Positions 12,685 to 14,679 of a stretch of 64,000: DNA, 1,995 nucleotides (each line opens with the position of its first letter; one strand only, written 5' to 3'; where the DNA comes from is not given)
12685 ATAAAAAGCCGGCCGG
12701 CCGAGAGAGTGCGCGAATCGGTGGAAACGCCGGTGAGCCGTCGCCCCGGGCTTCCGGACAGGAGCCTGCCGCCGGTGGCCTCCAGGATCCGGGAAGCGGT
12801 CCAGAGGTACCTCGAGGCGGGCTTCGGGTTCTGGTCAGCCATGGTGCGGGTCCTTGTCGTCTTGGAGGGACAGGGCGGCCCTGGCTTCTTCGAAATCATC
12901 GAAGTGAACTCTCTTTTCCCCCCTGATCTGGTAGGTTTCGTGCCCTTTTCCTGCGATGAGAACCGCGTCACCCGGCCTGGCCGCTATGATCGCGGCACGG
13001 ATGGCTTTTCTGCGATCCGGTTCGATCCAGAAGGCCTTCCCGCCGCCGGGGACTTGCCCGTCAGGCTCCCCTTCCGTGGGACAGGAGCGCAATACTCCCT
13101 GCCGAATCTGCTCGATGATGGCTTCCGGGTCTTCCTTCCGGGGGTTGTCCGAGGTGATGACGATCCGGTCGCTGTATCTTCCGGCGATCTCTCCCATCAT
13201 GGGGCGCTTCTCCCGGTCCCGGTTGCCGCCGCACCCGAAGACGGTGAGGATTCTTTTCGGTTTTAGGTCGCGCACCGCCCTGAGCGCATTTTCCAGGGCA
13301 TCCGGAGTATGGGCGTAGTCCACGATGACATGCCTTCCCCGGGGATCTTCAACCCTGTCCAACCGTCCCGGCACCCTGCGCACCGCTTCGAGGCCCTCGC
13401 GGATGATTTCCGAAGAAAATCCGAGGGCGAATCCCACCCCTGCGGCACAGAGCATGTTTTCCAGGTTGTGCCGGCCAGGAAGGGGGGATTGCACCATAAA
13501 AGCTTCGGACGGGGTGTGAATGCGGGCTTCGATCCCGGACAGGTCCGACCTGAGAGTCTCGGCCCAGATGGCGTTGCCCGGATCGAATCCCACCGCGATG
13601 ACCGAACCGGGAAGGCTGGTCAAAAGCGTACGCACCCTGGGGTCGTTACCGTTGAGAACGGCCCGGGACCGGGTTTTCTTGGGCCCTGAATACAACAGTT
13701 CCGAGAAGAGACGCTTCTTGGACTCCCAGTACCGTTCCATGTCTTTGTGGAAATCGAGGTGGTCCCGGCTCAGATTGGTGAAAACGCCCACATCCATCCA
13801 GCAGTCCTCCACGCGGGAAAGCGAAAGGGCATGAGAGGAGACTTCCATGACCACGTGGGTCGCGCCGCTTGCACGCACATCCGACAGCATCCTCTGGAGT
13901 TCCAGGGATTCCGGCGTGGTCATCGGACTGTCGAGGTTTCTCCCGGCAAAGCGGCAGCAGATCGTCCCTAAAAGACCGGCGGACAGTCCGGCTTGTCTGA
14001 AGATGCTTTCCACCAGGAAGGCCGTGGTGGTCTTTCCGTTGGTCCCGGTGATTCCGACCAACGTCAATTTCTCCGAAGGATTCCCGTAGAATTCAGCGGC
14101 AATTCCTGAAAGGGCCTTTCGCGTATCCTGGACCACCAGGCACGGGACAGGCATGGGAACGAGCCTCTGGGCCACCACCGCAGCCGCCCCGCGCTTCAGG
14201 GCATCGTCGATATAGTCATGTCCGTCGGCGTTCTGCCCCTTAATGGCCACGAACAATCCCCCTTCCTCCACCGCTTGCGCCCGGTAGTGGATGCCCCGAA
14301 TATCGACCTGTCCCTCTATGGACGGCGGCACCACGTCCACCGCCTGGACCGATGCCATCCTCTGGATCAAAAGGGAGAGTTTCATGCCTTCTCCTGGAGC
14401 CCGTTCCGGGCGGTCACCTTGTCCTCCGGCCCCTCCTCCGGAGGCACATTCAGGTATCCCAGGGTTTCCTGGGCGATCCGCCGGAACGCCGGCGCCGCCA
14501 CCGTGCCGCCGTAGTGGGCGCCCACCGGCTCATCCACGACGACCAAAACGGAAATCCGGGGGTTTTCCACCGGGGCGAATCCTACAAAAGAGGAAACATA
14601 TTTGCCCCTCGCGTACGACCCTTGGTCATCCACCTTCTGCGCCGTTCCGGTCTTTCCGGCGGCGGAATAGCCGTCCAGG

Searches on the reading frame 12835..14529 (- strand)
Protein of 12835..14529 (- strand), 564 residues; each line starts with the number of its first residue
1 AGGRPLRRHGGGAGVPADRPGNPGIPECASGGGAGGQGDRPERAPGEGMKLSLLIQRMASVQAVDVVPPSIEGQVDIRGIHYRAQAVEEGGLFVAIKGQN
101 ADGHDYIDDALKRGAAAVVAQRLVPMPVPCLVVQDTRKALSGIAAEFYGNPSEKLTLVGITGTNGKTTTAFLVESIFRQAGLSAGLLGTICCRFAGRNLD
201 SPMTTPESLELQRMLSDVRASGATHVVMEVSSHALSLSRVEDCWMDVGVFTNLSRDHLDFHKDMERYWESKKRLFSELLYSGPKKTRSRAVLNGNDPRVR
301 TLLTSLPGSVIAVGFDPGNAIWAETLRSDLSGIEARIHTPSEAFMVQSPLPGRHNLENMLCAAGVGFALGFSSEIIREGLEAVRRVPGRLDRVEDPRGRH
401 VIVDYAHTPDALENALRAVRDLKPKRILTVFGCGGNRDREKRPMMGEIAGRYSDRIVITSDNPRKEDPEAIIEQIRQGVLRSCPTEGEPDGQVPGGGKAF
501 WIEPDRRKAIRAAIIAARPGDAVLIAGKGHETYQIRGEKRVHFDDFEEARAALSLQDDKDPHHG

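Call 27: search_protein_families(library=pfam, proteins=[window:12835-14529:-], max_evalue=0.001)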
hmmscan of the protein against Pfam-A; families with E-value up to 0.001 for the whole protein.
window:12835-14529:- (564 aa): 3 families
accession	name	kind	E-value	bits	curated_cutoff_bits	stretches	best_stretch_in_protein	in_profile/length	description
PF08245.18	Mur_ligase_M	-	3e-49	168.1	24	1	160-365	1-199/200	Mur ligase middle domain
PF02875.26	Mur_ligase_C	-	1.1e-34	120.4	28.4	1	388-529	1-127/127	Mur ligase, glutamate ligase domain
PF01225.30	Mur_ligase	-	8.3e-09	36.1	21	1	77-148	2-95/95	Mur ligase family, catalytic domain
